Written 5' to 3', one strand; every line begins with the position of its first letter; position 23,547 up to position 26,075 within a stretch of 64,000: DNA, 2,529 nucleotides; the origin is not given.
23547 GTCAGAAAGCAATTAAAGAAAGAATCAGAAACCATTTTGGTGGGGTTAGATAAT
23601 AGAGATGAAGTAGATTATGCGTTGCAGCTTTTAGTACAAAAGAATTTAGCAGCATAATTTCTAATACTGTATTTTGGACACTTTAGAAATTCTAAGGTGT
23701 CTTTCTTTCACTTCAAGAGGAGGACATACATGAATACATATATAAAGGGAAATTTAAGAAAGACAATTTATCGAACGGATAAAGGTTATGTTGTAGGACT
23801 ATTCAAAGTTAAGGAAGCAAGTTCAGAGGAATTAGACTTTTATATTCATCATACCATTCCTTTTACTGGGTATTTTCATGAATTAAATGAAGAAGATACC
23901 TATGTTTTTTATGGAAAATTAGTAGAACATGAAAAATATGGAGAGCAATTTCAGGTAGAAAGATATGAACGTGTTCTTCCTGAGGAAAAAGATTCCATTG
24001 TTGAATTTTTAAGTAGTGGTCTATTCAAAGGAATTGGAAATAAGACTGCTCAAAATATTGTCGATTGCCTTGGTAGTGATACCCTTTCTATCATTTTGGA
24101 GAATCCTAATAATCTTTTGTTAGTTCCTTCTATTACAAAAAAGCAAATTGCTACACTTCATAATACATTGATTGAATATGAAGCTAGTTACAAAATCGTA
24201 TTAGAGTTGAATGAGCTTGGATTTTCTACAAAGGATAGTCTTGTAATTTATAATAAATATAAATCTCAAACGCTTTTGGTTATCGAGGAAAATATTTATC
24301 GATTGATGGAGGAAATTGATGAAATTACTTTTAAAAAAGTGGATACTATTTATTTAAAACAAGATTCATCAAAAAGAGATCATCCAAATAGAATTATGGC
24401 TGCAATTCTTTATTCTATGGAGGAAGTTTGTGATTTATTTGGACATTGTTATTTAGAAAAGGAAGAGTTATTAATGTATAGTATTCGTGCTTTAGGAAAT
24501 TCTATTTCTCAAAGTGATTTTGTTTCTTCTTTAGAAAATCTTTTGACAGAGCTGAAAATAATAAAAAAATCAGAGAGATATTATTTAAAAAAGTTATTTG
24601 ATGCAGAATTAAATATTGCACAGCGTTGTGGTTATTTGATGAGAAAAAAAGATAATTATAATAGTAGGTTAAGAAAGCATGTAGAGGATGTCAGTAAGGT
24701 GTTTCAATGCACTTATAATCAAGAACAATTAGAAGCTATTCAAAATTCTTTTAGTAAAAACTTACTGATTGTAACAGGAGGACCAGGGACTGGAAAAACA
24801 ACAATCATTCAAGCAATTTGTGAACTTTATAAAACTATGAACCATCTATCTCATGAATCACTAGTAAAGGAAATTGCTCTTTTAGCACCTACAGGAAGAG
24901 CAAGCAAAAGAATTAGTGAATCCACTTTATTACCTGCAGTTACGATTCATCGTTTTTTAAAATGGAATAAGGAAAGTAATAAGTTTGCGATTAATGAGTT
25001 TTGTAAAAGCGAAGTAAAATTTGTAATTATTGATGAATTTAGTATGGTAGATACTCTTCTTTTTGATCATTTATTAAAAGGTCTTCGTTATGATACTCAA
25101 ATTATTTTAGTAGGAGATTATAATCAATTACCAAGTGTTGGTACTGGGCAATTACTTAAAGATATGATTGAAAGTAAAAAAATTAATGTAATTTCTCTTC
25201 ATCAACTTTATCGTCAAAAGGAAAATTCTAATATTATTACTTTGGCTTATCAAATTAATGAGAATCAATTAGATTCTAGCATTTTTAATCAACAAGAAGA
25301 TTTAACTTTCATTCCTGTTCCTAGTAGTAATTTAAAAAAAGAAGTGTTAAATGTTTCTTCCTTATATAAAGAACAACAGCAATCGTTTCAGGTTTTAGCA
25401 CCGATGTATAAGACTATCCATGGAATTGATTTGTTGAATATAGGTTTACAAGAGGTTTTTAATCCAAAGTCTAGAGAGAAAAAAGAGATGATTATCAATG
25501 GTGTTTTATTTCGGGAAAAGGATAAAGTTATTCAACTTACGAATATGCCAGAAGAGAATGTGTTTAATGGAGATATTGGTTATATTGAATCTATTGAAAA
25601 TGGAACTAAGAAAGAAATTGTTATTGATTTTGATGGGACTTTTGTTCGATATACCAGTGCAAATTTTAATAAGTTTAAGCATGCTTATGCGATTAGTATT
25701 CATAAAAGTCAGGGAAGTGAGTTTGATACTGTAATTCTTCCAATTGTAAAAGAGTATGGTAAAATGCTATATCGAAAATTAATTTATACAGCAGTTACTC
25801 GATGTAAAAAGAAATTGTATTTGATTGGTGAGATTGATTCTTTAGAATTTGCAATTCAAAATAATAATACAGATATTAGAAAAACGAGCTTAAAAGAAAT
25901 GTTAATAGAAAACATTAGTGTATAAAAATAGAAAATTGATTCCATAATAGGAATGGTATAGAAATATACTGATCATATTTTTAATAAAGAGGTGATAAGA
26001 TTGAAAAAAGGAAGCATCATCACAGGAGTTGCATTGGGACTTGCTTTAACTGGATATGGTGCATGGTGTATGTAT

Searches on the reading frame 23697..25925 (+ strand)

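Call 51: search_protein_families(library=pfam, max_evalue=0.00001, proteins=[window:23697-25925:+])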
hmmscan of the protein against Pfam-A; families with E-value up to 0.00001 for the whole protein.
window:23697-25925:+ (742 aa): 9 families
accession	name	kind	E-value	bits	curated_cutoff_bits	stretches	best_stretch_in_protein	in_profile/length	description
PF13245.12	AAA_19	-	1.5e-40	138.9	25.1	1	344-482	1-133/134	AAA domain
PF13604.12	AAA_30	-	2.4e-39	135.5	27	1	340-527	2-175/191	AAA domain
PF14490.11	HHH_RecD2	-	7.3e-24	84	27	1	162-252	3-92/92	ATP-dependent RecD2 DNA helicase HHH domain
PF18335.7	SH3_13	-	6.5e-20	71.1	41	1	580-645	1-65/65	ATP-dependent RecD-like DNA helicase SH3 domain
PF13538.12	UvrD_C_2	-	9.6e-19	67.4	27.4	1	662-710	1-52/52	UvrD-like helicase C-terminal domain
PF23139.1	OB_YrrC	-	1.1e-17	64.1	27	1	14-95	2-76/76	ATP-dependent DNA helicase YrrC, OB-fold domain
PF01443.25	Viral_helicase1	-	5.7e-12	46.4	21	0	358-535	2-150/228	Viral superfamily 1 RNA helicase core domain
PF13086.12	AAA_11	-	2.8e-09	37.6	27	0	340-390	2-52/257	AAA domain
PF13401.12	AAA_22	-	7e-06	26.8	27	0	353-475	4-124/130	AAA domain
